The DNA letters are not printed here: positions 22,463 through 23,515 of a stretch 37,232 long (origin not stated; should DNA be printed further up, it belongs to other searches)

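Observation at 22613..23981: ParB/Srx-domain protein lacking its usual methylase, coupled to a Mom-like GNAT-fold gene directly upstream of terminase: candidate DNA hypermodification module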

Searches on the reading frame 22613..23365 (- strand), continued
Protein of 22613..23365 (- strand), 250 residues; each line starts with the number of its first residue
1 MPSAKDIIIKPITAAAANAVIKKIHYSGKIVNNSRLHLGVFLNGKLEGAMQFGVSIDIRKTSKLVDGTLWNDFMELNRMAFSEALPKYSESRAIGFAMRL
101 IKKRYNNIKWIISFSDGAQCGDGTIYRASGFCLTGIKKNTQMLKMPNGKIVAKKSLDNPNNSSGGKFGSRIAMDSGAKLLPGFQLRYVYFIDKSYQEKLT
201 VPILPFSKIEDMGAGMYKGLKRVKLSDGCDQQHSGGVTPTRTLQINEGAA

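Call 27: get_annotated_region(hit=H9, flank=2500)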
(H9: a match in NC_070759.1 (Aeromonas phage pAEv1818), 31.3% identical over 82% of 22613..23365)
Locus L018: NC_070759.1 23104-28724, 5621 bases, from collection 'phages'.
description: Aeromonas phage pAEv1818, complete genome.
organism: Aeromonas phage pAEv1818 (NCBI taxid 2908746)
taxonomy: Viruses; Duplodnaviria; Heunggongvirae; Uroviricota; Caudoviricetes; Yanchengvirus; Yanchengvirus pAEv1818
host: Aeromonas sp.; source: fresh water; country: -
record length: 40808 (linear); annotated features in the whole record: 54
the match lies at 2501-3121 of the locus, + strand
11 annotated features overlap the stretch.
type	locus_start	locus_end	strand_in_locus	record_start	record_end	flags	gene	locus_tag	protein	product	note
CDS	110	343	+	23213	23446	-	-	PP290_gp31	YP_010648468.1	RecA filament binding protein DinI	TPA: MAG TPA: DNA damage-inducible protein [Myoviridae sp.]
CDS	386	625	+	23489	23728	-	-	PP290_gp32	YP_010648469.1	hypothetical protein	hypothetical protein F482_gp59 [Salmonella phage SPN3UB]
CDS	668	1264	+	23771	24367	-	-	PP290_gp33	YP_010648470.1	NinB/ Orf homologous recombination mediator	TPA: MAG TPA: Protein of unknown function (DUF1367) [Myoviridae sp.]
CDS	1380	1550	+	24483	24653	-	-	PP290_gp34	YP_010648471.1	HNH endonuclease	DUF1364 family protein [Enterobacteria phage HK225]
CDS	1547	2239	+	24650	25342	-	-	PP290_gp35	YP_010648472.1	anti-termination protein Q-like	TPA: MAG TPA: antitermination protein Q [Siphoviridae sp.]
CDS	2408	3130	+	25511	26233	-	-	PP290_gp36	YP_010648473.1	hypothetical protein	hypothetical protein vBYpM5_00007 [Yersinia phage vB_YpM_5]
CDS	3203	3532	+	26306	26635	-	-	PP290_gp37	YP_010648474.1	holin/anti-holin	hypothetical protein SGPHI_0005 [Sodalis phage phiSG1]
CDS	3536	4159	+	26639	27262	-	-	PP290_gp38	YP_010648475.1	chitinase A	TPA: MAG TPA: Chitinase A [Siphoviridae sp.]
CDS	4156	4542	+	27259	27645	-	-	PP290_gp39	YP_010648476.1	Rz-like spanin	TPA: MAG TPA: Protein of unknown function (DUF2570) [Myoviridae sp.]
CDS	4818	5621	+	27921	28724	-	-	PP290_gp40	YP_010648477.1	terminase small subunit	hypothetical protein [Klebsiella phage ST512-KPC3phi13.5]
CDS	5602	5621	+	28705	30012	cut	-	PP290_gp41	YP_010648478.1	terminase large subunit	TPA: MAG TPA: large terminase [Siphoviridae sp.]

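Call 28: get_annotated_region(hit=H23, flank=2500)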
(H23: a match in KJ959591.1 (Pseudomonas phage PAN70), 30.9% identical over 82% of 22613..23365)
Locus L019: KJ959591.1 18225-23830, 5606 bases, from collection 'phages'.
description: Pseudomonas phage PAN70, partial genome.
organism: Pseudomonas phage PAN70 (NCBI taxid 1548421)
taxonomy: Viruses; Duplodnaviria; Heunggongvirae; Uroviricota; Caudoviricetes
host: Pseudomonas aeruginosa; source: -; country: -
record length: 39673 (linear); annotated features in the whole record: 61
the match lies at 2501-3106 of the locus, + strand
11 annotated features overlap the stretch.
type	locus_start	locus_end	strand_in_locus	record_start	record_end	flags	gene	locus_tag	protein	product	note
CDS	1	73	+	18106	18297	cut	-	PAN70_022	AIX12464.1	hypothetical protein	-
CDS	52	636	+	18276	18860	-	-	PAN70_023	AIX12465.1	hypothetical protein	-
CDS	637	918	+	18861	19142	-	-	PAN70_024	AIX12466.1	hypothetical protein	-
CDS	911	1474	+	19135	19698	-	-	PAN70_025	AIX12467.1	hypothetical protein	-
CDS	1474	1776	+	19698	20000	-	-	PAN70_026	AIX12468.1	hypothetical protein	-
CDS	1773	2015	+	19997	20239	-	-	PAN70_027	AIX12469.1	hypothetical protein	-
CDS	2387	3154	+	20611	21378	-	-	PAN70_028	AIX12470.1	putative DNA modification protein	-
CDS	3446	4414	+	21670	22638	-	-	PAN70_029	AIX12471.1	putative integrase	-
CDS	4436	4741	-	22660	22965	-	-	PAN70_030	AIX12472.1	hypothetical protein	-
CDS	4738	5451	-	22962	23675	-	-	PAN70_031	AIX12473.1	hypothetical protein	-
CDS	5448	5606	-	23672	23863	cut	-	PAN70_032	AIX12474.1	hypothetical protein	-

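Call 29: get_annotated_region(hit=H25, flank=2500)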
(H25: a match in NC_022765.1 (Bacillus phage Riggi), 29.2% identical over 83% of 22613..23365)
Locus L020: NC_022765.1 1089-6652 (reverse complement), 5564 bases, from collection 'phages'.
description: Bacillus phage Riggi, complete genome.
organism: Bacillus phage Riggi (NCBI taxid 2884426)
taxonomy: Viruses; Duplodnaviria; Heunggongvirae; Uroviricota; Caudoviricetes; Andromedavirus; Andromedavirus riggi
host: Bacillus pumilus BL-8; source: -; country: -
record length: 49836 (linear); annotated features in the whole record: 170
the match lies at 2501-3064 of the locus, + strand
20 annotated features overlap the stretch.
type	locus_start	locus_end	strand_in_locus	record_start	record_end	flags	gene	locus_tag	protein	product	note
CDS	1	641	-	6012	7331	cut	-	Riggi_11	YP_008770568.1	portal protein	-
regulatory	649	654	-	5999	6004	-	-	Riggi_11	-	ribosome_binding_site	-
CDS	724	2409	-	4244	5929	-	-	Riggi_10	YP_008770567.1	terminase large subunit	-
regulatory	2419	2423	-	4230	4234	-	-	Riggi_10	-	ribosome_binding_site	-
regulatory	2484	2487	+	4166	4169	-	-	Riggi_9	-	ribosome_binding_site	-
CDS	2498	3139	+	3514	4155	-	-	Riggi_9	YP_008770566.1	Mom-like DNA modification protein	phage Mu Mom-like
regulatory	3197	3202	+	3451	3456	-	-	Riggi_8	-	ribosome_binding_site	-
CDS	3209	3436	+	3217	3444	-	-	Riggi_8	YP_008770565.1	hypothetical protein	-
regulatory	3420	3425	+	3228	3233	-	-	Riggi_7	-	ribosome_binding_site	-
CDS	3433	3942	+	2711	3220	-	-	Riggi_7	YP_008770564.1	hypothetical protein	-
regulatory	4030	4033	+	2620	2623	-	-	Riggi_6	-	ribosome_binding_site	-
CDS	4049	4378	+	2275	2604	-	-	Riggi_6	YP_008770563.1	hypothetical protein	-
regulatory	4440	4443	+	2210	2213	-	-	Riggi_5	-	ribosome_binding_site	-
CDS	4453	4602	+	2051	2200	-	-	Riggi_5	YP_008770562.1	hypothetical protein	-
regulatory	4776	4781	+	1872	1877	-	-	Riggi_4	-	ribosome_binding_site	-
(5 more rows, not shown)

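Call 30: get_annotated_region(hit=H26, flank=2500)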
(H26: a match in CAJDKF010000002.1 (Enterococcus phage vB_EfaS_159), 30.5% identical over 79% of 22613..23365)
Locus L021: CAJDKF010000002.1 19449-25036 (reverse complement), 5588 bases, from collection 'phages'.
description: Enterococcus phage vB_EfaS_159 genome assembly, contig: phage159-genome, whole genome shotgun sequence.
organism: Enterococcus phage vB_EfaS_159 (NCBI taxid 2730537)
taxonomy: Viruses; Duplodnaviria; Heunggongvirae; Uroviricota; Caudoviricetes
host: -; source: Cabrales cheese; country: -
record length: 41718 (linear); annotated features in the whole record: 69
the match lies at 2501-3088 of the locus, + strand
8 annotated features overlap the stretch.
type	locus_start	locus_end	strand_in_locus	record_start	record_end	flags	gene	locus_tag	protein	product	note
CDS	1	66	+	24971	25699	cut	-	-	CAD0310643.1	Putative DNA methylase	-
CDS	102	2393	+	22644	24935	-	-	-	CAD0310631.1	DNA polymerase B region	-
CDS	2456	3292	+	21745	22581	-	-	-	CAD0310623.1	hypothetical protein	-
CDS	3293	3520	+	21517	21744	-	-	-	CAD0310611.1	Glutaredoxin-like protein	-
CDS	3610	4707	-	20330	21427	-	-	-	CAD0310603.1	Phage lysin, N-acetylmuramoyl-L-alanine amidase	-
CDS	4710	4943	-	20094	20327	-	-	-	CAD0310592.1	Phage holin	-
CDS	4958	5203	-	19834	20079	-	-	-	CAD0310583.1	Phage tail fiber protein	-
CDS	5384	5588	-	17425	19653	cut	-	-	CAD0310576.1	Phage tail assembly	-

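Call 35: search_solved_structures(query=window:22613-23365:-, max_evalue=1, show_alignments=1)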
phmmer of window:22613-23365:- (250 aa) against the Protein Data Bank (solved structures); distinct sequences matched with E-value up to 1: 16.
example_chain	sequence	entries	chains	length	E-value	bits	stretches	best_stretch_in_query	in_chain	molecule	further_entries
8bv8_A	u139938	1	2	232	7.8e-25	91.2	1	4-203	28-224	Methylcarbamoylase mom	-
4b1r_A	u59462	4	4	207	0.11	15.4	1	66-124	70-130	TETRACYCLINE REPRESSOR PROTEIN CLASS D | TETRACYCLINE REPRESSOR, CLASS D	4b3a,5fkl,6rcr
2vkv_A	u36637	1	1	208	0.2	14.5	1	66-124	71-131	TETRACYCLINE REPRESSOR PROTEIN CLASS B FROM TRANSPOSON TN10, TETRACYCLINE REPRESSOR PROTEI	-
1qpi_A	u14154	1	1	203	0.2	14.5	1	66-124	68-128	PROTEIN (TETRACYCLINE REPRESSOR)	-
2xrl_A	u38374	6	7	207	0.21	14.4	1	66-124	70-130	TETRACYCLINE REPRESSOR PROTEIN CLASS D | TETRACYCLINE REPRESSOR, CLASS D | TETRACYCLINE REPRESSOR, CLASS D, T103A MUTANT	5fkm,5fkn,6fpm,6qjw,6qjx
1bjz_A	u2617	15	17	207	0.21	14.4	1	66-124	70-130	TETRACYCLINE REPRESSOR | Tetracycline repressor protein class D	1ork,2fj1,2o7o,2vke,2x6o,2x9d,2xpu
2tct_A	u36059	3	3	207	0.21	14.4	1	66-124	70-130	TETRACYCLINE REPRESSOR | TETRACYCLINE REPRESSOR PROTEIN CLASS D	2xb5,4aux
1a6i_A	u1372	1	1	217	0.21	14.4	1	66-124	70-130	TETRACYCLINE REPRESSOR PROTEIN CLASS D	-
4d7m_A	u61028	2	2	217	0.22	14.4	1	66-124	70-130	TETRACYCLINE REPRESSOR PROTEIN CLASS D | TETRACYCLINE REPRESSOR, CLASS D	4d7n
2trt_A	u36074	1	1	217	0.22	14.4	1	66-124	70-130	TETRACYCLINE REPRESSOR CLASS D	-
5fko_A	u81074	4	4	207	0.24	14.3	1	66-124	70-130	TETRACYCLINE REPRESSOR, CLASS D, E147A MUTANT | Tetracycline repressor protein class D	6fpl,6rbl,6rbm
2xge_A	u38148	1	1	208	0.28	14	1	66-123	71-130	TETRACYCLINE REPRESSOR PROTEIN CLASS B FROM TRANSPOSON TN10, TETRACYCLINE REPRESSOR PROTEI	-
2xgd_A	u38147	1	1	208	0.29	14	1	66-123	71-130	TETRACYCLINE REPRESSOR PROTEIN CLASS B FROM TRANSPOSON TN10, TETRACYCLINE REPRESSOR PROTEI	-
2xgc_A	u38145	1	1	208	0.29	14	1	66-123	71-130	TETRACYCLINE REPRESSOR PROTEIN CLASS B FROM TRANSPOSON TN10, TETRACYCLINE REPRESSOR PROTEI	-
3fk6_A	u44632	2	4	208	0.31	13.9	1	65-123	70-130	Tetracycline repressor protein class B from transposon Tn10, Tetracycline repressor protei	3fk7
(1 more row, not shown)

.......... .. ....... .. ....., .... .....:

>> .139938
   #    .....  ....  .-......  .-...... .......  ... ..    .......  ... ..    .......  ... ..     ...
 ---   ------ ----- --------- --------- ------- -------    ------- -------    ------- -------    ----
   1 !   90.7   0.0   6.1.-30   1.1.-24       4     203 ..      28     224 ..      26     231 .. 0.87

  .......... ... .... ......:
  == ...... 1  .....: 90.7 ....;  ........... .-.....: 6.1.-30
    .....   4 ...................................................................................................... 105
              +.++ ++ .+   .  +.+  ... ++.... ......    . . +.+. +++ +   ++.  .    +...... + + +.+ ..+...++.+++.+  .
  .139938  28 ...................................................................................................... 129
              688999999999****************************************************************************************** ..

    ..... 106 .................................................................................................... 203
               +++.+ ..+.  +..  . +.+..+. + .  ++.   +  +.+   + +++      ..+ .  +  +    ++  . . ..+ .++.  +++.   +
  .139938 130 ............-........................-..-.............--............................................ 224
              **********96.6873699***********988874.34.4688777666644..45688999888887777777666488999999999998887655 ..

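Call 58: find_related_loci(query=A3, collection=viral_contigs, flank=4000)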
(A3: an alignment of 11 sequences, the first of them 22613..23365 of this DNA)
Query A3 (250 aa) in viral_contigs; peptide patterns used: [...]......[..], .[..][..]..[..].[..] (x = any residue, [..] = any of these).
600 stretches matched a pattern (row limit reached: there are more); 578 encode a relative of the query (tblastn E <= 1e-3); the best 80 are kept; 80 distinct loci.
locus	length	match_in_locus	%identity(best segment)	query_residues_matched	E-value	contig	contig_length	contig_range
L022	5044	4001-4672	73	1-224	4e-110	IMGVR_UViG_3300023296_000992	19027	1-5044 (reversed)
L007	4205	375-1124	62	3-249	4e-104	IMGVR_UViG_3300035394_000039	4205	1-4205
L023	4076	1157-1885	67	1-246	8e-103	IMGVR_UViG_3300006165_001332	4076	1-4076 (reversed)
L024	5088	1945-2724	58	1-244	3e-101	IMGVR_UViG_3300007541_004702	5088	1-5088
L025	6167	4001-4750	60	3-247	1e-97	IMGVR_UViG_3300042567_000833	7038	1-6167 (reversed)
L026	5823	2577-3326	60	3-247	9e-98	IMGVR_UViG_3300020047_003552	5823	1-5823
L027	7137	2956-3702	59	1-246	1e-97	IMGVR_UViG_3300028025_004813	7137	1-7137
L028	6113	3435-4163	60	1-248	3e-96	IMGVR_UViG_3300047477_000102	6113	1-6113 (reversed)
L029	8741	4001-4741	60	1-245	6e-96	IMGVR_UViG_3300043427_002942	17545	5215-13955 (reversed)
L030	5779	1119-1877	58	1-239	1e-95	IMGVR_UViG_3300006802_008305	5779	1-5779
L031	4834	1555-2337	57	1-247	1e-95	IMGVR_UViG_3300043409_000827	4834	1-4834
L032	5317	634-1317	61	1-227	3e-95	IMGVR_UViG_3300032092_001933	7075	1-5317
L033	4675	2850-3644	58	1-247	6e-95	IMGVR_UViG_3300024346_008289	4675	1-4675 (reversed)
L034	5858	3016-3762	58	1-245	5e-95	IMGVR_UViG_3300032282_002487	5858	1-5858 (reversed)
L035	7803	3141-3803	65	3-224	3e-94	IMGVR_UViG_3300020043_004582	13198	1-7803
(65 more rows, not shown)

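Call 71: find_related_loci(query=A3, collection=genome_contigs, flank=5000)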
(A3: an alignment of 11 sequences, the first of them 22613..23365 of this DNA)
Query A3 (250 aa) in genome_contigs; peptide patterns used: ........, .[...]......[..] (x = any residue, [..] = any of these).
166 stretches matched a pattern; 153 encode a relative of the query (tblastn E <= 1e-3); the best 80 are kept; 80 distinct loci.
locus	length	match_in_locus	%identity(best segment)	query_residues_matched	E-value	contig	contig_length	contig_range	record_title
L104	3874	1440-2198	71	1-247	4e-120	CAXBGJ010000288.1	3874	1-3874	MAG TPA_asm: uncultured Marinomonas sp. isolate ERR2762170_metabat2_28 genome assembly, contig: ERZ3421932.8417, whole g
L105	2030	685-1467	58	1-244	6e-98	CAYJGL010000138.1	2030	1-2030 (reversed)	MAG TPA_asm: uncultured Clostridium sp. isolate ERP123703_co3_168 genome assembly, contig: NODE_50291_length_2030_cov_8.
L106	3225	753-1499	58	2-244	3e-92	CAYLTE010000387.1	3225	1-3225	MAG TPA_asm: uncultured Burkholderiales bacterium isolate SRP329715_co2_15 genome assembly, contig: NODE_53958_length_32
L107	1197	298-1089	55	1-250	4e-97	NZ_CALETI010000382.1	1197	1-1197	MAG: uncultured Agitococcus sp. isolate SRR6231173_bin.40_CONCOCT_v1.1_MAG ERZ650243.65633, whole genome shotgun sequenc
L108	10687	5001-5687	58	1-230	1e-89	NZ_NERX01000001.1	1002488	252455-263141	Limnohabitans sp. MMS-10A-192 LimC-MMS-10A-192-C1, whole genome shotgun sequence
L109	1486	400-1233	51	1-250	6e-95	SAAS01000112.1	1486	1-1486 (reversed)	MAG: Clostridia bacterium isolate INTA.CYC.057 contig-100_85290, whole genome shotgun sequence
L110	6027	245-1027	55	3-247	4e-89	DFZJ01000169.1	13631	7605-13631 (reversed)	MAG TPA_asm: Syntrophaceae bacterium UBA4059 UBA4059_contig_5699, whole genome shotgun sequence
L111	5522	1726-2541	50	1-244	1e-85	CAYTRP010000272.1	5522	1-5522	MAG TPA_asm: uncultured Candidatus Sumerlaeota bacterium isolate SRP344714_co2_121 genome assembly, contig: NODE_38514_l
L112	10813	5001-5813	54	1-244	3e-84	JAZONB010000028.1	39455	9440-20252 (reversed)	MAG: Acutalibacteraceae bacterium isolate T1900045643_YK20190337.MAGScoT_cleanbin_000020 SGB_8145_k141_3069859, whole ge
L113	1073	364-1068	56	4-228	3e-90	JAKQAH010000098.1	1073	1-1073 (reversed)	MAG: Candidatus Omnitrophota bacterium isolate USCA_maxbin.193_sub k141_442935, whole genome shotgun sequence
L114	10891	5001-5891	47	1-246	3e-82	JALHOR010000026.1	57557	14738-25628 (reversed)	MAG: Anaerolineae bacterium isolate bin.171_sub c_000000002841, whole genome shotgun sequence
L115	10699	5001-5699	57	1-221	5e-82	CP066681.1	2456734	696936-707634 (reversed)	MAG: Micavibrio aeruginosavorus isolate NC_groundwater_70_Ag_B-0.1um_54_66 chromosome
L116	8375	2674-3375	56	1-222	3e-82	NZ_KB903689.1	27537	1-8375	Gallibacterium anatis DSM 16844 = F 149 strain DSM 16844 A3EODRAFT_scaffold_26.27, whole genome shotgun sequence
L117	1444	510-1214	53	1-228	8e-87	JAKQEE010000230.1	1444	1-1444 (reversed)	MAG: Pseudomonadota bacterium isolate USDE_maxbin.087_sub k141_1536334, whole genome shotgun sequence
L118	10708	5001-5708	55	1-222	2e-81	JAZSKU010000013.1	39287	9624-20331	MAG: Bacilli bacterium isolate T1900044559_TS20190025.MAGScoT_cleanbin_000027 SGB_353_k141_1156516, whole genome shotgun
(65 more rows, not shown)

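Call 75: find_related_loci(query=A6, collection=viral_contigs, flank=4000)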
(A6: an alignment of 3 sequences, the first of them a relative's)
Query A6 (241 aa) in viral_contigs; peptide patterns used: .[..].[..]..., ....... (x = any residue, [..] = any of these).
556 stretches matched a pattern; 477 encode a relative of the query (tblastn E <= 1e-3); the best 80 are kept; 80 distinct loci.
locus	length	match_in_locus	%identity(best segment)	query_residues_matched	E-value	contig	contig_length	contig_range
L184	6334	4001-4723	100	1-241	8e-166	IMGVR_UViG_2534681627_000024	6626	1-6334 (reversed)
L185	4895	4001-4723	100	1-241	1e-166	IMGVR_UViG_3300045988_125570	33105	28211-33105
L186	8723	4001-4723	100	1-241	4e-165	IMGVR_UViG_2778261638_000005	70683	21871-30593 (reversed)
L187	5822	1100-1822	99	1-241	2e-165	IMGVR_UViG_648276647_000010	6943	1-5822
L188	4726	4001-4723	99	1-241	2e-166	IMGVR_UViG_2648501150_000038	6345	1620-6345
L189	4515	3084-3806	99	1-241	1e-168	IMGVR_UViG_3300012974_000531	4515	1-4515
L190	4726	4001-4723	99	1-241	1e-166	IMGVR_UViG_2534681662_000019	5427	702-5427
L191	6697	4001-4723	99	1-241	1e-164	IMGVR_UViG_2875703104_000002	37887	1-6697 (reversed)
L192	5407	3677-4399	99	1-241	2e-166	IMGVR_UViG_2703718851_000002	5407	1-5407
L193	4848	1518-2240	99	1-241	2e-167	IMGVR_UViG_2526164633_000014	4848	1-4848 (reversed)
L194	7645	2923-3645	99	1-241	4e-164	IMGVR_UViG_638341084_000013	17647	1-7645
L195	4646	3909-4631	99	1-241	7e-168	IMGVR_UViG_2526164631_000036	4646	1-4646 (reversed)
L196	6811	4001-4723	99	1-241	7e-164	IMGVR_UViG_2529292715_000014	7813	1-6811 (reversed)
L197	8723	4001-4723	99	1-241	7e-164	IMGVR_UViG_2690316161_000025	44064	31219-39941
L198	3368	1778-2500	99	1-241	3e-171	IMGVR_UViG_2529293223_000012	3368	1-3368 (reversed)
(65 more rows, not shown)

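Call 79: predict_structure(alignment_id=A5)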
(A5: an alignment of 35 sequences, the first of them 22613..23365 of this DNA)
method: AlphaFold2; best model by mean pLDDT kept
length: 250 residues; sequences in the alignment: 35
mean_pLDDT: 82.3   pTM: 0.76
mean pLDDT of the five models: 82.3, 81.6, 80.6, 80.2, 79.8
residues with pLDDT >= 90: 129; 70-90: 80; 50-70: 8; < 50: 33
segments of 3 or more residues with pLDDT < 50: 218-250
pLDDT, mean of each block of 10 residues (from residue 1): 90 94 80 92 96 92 94 93 90 95 96 79 85 92 86 80 85 90 91 96 92 65 34 35 35
secondary structure, 60 per line:
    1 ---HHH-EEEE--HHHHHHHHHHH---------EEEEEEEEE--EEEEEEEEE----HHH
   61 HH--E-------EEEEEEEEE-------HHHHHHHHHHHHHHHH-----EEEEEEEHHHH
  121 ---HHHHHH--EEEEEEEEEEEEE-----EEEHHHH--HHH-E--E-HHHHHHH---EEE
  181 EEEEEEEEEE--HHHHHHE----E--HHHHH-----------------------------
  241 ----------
elements in order: E8-11 H14-24 E34-42 E45-53 H58-62 E73-81 H89-104 E110-116 H117-120 H124-129 E132-144 E150-152 H153-156 H168-174 E178-190 H193-198 H207-211
